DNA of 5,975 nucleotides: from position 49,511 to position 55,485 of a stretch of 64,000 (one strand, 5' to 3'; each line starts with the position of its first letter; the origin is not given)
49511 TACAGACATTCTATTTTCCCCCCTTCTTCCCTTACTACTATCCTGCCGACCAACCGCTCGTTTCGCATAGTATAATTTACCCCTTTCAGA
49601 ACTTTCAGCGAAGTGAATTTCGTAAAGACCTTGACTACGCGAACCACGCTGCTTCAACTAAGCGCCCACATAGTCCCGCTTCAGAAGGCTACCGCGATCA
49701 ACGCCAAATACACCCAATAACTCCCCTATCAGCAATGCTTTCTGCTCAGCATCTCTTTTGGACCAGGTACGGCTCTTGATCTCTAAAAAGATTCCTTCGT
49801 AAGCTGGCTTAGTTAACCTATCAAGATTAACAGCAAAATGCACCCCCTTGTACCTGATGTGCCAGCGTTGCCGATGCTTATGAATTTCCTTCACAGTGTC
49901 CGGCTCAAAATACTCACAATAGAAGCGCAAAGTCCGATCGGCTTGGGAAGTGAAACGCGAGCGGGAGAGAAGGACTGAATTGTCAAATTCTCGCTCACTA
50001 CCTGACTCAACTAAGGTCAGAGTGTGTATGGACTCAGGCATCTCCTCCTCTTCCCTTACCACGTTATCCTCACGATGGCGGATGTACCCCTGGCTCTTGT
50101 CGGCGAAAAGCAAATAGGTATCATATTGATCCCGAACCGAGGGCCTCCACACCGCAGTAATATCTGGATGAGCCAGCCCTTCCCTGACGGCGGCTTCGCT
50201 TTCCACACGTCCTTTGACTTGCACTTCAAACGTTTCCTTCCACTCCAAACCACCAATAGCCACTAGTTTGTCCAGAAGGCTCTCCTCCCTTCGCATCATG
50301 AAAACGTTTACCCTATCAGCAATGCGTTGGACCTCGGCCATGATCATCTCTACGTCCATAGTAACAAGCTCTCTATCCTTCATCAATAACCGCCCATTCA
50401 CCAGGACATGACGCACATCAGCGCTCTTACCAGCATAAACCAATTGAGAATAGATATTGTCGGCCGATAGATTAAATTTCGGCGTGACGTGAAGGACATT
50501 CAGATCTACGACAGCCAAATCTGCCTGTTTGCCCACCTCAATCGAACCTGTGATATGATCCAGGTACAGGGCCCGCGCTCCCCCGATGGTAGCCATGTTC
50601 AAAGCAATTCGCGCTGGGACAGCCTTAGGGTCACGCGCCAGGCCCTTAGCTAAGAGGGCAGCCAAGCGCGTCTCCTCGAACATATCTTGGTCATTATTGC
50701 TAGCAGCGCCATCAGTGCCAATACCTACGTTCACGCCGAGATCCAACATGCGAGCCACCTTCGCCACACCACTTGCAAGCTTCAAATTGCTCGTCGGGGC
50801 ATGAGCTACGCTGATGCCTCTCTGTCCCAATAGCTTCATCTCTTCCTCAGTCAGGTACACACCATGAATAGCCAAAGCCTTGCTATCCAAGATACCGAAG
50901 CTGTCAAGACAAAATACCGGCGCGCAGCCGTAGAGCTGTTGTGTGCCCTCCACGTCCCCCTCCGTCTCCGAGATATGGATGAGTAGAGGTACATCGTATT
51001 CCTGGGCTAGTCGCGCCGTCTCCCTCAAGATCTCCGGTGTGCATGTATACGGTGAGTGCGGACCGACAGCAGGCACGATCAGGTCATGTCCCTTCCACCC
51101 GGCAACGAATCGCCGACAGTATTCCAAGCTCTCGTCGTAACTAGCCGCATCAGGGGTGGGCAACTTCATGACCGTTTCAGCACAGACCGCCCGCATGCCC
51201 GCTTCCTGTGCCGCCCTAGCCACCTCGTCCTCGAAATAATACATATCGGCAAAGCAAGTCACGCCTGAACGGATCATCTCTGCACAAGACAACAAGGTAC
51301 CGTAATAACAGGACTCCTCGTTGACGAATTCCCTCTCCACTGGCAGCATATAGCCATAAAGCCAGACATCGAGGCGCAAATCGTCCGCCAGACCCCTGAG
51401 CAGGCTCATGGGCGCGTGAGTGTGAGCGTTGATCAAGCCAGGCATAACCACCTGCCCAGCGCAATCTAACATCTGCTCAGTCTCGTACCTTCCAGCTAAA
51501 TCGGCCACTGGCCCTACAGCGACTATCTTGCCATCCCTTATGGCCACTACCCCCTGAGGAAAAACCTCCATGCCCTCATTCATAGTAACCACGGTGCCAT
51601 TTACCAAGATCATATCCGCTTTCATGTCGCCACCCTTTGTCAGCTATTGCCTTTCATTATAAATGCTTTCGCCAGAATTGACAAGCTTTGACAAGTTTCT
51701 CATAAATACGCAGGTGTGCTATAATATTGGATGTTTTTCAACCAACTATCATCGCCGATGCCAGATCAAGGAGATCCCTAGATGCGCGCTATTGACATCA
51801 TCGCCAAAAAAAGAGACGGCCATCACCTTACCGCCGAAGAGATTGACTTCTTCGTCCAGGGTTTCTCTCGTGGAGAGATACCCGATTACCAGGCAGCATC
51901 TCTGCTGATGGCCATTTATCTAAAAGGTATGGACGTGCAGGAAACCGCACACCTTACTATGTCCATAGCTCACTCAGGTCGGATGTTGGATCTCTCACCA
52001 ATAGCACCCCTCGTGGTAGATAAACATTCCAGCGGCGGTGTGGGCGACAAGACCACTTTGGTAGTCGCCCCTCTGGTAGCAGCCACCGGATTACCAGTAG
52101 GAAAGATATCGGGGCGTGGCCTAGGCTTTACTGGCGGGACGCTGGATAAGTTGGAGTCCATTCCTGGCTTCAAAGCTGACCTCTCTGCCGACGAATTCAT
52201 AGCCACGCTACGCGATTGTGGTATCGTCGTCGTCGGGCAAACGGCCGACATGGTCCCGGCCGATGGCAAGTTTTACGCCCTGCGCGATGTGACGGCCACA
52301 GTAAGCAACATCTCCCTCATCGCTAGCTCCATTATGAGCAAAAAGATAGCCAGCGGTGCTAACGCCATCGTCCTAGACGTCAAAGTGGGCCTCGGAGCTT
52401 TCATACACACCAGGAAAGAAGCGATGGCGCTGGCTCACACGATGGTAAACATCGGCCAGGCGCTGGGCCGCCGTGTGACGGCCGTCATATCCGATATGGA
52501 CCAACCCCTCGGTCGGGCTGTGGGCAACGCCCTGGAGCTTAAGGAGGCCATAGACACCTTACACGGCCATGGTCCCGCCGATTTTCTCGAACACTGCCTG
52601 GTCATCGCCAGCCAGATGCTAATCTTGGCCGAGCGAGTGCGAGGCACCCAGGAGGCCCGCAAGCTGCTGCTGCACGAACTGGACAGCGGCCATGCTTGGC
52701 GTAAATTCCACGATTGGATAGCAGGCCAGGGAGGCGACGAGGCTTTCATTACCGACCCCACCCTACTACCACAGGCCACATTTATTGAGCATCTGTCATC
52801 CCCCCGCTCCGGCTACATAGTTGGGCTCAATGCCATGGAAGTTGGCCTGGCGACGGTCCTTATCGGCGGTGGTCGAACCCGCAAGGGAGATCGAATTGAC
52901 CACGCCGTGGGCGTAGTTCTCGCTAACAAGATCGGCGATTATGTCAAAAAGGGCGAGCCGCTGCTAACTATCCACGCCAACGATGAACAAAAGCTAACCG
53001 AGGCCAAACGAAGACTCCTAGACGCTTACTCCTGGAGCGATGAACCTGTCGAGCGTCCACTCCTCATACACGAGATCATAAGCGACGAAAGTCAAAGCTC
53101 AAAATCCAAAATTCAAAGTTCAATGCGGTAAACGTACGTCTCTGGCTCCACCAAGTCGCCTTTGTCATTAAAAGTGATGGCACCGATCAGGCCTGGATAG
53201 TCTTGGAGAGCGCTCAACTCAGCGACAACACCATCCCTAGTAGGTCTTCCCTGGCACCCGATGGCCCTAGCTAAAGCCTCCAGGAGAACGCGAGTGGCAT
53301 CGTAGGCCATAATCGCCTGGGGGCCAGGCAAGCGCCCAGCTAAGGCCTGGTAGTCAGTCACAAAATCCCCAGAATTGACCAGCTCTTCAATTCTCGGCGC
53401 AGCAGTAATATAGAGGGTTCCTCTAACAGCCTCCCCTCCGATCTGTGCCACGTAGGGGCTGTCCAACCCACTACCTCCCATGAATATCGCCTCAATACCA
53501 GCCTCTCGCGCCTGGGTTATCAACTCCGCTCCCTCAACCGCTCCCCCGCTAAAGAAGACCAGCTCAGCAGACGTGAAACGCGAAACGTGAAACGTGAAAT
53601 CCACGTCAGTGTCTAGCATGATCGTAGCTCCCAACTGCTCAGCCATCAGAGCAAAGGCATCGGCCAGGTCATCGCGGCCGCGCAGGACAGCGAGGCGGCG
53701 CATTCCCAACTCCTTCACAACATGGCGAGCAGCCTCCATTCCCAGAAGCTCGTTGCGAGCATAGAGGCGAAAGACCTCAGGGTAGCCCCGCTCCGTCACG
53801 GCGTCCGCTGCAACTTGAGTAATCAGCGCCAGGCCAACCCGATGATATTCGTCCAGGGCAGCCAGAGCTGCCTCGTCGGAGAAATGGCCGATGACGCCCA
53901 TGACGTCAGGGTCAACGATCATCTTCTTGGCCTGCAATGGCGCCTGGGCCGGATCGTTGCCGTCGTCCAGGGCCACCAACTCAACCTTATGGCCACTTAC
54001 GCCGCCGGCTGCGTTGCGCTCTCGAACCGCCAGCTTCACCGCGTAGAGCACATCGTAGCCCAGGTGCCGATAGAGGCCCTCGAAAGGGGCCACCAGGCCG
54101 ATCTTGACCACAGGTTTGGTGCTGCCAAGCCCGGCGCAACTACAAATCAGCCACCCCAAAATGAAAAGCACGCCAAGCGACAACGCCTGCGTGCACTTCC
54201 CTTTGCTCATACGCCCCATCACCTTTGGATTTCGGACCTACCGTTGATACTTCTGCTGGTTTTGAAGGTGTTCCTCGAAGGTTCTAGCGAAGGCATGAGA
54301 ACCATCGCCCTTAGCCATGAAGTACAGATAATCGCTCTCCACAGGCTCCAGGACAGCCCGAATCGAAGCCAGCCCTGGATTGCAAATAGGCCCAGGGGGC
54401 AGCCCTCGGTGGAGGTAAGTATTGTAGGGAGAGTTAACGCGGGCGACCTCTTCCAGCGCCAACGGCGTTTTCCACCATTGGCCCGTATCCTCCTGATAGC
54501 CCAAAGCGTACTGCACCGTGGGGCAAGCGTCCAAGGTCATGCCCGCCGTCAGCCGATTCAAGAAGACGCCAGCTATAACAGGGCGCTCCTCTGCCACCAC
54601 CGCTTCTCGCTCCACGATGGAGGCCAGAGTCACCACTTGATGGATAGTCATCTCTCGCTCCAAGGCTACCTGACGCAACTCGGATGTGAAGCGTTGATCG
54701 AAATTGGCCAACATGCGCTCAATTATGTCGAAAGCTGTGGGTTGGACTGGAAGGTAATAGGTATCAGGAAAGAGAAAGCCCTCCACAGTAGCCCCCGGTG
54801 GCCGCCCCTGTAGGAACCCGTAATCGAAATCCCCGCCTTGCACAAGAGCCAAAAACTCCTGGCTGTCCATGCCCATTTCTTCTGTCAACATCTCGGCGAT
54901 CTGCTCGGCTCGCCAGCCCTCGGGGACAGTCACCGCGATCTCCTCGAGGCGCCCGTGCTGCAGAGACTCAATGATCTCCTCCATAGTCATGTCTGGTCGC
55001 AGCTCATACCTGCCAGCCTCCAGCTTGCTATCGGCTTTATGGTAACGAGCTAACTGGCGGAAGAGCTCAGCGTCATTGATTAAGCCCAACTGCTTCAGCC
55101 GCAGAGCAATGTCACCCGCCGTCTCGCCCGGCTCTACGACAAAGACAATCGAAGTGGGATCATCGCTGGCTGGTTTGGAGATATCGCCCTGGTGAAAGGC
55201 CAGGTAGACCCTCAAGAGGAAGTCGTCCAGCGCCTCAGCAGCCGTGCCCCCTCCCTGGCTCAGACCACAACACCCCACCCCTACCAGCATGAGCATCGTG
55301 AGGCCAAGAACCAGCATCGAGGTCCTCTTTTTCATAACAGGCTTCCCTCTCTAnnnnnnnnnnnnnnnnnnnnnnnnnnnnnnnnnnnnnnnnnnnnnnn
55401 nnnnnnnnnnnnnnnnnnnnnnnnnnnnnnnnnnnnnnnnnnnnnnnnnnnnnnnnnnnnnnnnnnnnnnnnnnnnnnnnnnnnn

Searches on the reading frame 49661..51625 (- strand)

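Call 42: search_protein_families(library=pfam, proteins=[window:49661-51625:-], max_evalue=0.00001)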
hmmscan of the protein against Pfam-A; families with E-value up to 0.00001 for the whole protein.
window:49661-51625:- (655 aa): 3 families
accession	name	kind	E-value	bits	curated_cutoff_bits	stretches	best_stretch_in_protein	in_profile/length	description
PF01979.26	Amidohydro_1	-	1.1e-79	268.6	25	1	59-413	1-344/345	Amidohydrolase family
PF07969.17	Amidohydro_3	-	1.1e-20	75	29.7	1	259-413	317-470/472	Amidohydrolase family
PF22039.1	HUTI_composite_bact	-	6.5e-06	26.1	25.5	0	25-47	1-23/26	Imidazolonepropionase-like composite domain, bacteria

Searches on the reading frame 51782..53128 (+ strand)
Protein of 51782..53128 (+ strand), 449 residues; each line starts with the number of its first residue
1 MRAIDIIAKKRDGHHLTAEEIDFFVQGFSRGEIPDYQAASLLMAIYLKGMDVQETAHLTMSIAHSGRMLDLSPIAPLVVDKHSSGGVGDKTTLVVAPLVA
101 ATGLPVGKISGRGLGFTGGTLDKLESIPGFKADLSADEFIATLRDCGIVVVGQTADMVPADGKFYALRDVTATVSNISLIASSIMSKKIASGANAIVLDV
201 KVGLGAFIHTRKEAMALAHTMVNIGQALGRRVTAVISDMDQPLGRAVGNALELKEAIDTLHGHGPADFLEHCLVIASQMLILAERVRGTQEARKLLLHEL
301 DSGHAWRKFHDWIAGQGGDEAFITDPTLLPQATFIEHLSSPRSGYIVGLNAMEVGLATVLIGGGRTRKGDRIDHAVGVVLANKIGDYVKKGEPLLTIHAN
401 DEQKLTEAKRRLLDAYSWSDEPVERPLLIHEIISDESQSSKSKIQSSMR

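Call 42: search_protein_families(library=pfam, proteins=[window:51782-53128:+], max_evalue=0.00001)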
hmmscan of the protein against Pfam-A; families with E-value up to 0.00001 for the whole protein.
window:51782-53128:+ (449 aa): 3 families
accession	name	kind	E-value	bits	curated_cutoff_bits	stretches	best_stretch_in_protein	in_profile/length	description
PF00591.27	Glycos_transf_3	-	5.6e-41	141.3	27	1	78-305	4-252/253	Glycosyl transferase family, a/b domain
PF07831.19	PYNP_C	-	2.4e-23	82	27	1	345-417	1-73/75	Pyrimidine nucleoside phosphorylase C-terminal domain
PF02885.22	Glycos_trans_3N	-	1.5e-21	76.3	26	1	5-66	2-63/63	Glycosyl transferase family, helical bundle domain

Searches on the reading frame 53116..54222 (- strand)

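Call 42: search_protein_families(library=pfam, proteins=[window:53116-54222:-], max_evalue=0.00001)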
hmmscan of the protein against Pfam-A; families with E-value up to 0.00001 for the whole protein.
window:53116-54222:- (369 aa): 3 families
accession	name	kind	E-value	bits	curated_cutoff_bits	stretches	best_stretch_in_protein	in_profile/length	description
PF13458.12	Peripla_BP_6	-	2.4e-45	156.1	31.7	1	39-367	2-338/343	Periplasmic binding protein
PF01094.35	ANF_receptor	-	4.6e-09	36.2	25.4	1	60-365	4-348/353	Receptor family ligand binding region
PF13433.12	Peripla_BP_5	-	5.2e-07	29.5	27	1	40-114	2-76/363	Periplasmic binding protein domain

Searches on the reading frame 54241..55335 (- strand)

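Call 42: search_protein_families(library=pfam, proteins=[window:54241-55335:-], max_evalue=0.00001)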
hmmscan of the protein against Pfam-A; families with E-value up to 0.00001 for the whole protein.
window:54241-55335:- (365 aa): 1 family
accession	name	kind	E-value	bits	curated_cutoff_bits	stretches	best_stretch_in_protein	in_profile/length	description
PF02618.21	YceG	-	1e-91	307.7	32.4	1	65-362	1-275/275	YceG-like family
